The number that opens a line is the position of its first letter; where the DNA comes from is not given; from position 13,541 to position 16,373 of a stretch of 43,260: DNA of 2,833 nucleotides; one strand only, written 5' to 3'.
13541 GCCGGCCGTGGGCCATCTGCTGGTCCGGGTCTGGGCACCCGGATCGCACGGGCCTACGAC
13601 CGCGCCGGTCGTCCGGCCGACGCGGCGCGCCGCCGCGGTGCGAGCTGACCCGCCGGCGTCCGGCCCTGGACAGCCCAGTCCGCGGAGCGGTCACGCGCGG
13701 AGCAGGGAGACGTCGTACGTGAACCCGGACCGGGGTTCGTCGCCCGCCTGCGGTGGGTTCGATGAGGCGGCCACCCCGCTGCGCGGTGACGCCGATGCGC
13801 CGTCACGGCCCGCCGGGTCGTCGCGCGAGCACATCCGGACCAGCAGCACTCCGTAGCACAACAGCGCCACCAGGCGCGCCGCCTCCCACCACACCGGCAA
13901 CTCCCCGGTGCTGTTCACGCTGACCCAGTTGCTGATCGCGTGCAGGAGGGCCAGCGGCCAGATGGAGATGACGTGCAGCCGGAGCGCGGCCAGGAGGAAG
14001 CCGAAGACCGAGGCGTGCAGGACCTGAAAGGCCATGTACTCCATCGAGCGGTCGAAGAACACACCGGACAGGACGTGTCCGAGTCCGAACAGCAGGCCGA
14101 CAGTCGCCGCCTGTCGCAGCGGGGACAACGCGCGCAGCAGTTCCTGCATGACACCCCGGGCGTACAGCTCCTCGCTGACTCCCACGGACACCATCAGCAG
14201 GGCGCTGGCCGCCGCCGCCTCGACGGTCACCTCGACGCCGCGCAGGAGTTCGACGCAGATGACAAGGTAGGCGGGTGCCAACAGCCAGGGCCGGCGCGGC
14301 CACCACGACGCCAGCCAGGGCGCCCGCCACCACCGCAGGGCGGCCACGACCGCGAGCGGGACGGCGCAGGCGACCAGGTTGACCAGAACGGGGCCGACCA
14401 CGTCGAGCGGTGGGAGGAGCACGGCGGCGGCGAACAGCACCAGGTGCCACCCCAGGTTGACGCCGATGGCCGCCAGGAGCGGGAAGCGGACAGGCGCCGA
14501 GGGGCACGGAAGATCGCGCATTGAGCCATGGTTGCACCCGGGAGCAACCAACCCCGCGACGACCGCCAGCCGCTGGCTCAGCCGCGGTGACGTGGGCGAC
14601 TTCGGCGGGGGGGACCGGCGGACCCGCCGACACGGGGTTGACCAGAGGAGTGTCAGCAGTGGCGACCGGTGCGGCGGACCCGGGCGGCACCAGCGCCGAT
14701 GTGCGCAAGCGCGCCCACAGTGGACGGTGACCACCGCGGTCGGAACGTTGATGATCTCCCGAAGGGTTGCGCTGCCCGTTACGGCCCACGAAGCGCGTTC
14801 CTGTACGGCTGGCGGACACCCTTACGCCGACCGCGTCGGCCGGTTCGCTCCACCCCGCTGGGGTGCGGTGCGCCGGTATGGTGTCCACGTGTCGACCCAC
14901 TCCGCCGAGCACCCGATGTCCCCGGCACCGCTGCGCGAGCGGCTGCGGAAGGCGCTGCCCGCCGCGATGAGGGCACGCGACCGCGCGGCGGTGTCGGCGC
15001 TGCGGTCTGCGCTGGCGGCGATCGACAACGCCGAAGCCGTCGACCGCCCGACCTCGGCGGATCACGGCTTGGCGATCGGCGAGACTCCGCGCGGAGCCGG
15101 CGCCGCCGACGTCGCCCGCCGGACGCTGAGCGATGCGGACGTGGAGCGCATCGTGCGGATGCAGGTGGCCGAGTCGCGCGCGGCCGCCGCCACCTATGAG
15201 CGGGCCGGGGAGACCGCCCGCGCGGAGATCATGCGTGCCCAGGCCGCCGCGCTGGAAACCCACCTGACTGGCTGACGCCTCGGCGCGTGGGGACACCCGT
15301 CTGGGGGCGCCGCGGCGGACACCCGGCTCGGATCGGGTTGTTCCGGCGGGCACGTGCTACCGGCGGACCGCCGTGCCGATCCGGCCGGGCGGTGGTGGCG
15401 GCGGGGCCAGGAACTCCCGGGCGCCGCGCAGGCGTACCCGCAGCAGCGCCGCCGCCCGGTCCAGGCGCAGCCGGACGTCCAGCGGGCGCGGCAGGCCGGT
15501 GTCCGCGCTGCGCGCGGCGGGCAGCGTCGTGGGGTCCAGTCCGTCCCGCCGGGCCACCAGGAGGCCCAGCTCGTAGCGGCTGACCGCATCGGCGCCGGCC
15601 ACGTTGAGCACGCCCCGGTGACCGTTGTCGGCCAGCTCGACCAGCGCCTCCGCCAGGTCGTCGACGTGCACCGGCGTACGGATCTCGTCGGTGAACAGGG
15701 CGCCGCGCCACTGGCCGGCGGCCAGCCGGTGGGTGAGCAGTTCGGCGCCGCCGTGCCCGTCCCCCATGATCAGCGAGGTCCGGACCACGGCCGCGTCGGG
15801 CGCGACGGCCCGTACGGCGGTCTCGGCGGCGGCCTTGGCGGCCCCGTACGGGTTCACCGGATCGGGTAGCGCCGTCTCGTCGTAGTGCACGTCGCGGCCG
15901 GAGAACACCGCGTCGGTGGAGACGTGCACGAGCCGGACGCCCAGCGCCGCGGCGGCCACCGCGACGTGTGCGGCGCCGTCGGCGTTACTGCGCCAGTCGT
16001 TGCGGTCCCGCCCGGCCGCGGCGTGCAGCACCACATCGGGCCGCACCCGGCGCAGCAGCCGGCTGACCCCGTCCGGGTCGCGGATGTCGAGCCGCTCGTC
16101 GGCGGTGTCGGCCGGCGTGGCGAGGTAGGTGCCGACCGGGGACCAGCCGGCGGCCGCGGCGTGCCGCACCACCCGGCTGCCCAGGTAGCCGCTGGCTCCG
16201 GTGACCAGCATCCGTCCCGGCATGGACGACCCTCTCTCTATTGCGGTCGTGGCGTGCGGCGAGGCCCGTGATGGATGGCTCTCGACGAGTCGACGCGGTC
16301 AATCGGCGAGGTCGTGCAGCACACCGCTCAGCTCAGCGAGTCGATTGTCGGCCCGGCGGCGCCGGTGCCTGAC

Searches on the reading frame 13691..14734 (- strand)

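Call 12: search_protein_families(library=pfam, proteins=[window:13691-14734:-], max_evalue=0.001)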
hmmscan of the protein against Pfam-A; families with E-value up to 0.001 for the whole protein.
window:13691-14734:- (347 aa): 1 family
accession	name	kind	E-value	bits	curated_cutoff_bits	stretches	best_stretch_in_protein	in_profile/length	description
PF02517.21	Rce1-like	-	6.5e-12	46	22.4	1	174-271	5-93/93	Type II CAAX prenyl endopeptidase Rce1-like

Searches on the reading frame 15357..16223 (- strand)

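Call 12: search_protein_families(library=pfam, proteins=[window:15357-16223:-], max_evalue=0.001)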
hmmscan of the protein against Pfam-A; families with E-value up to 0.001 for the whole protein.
window:15357-16223:- (288 aa): 6 families
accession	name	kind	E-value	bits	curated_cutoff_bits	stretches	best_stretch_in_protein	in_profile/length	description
PF04321.23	RmlD_sub_bind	-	4.1e-43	147.9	27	1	4-270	2-276/287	RmlD substrate binding domain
PF01370.27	Epimerase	-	2.2e-26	93.2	20.9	1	5-209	1-240/240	NAD dependent epimerase/dehydratase family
PF16363.11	GDP_Man_Dehyd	-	1.8e-12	47.8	27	1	6-145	1-172/332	GDP-mannose 4,6 dehydratase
PF02719.21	Polysacc_synt_2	-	1.3e-07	31.5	20.2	1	46-149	62-161/293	Polysaccharide biosynthesis protein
PF13460.12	NAD_binding_10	-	1.3e-06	28.9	27.2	1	9-199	1-182/184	NAD(P)H-binding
PF07993.18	NAD_binding_4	-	3.5e-06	26.8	20.1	1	37-159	67-214/258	Male sterility protein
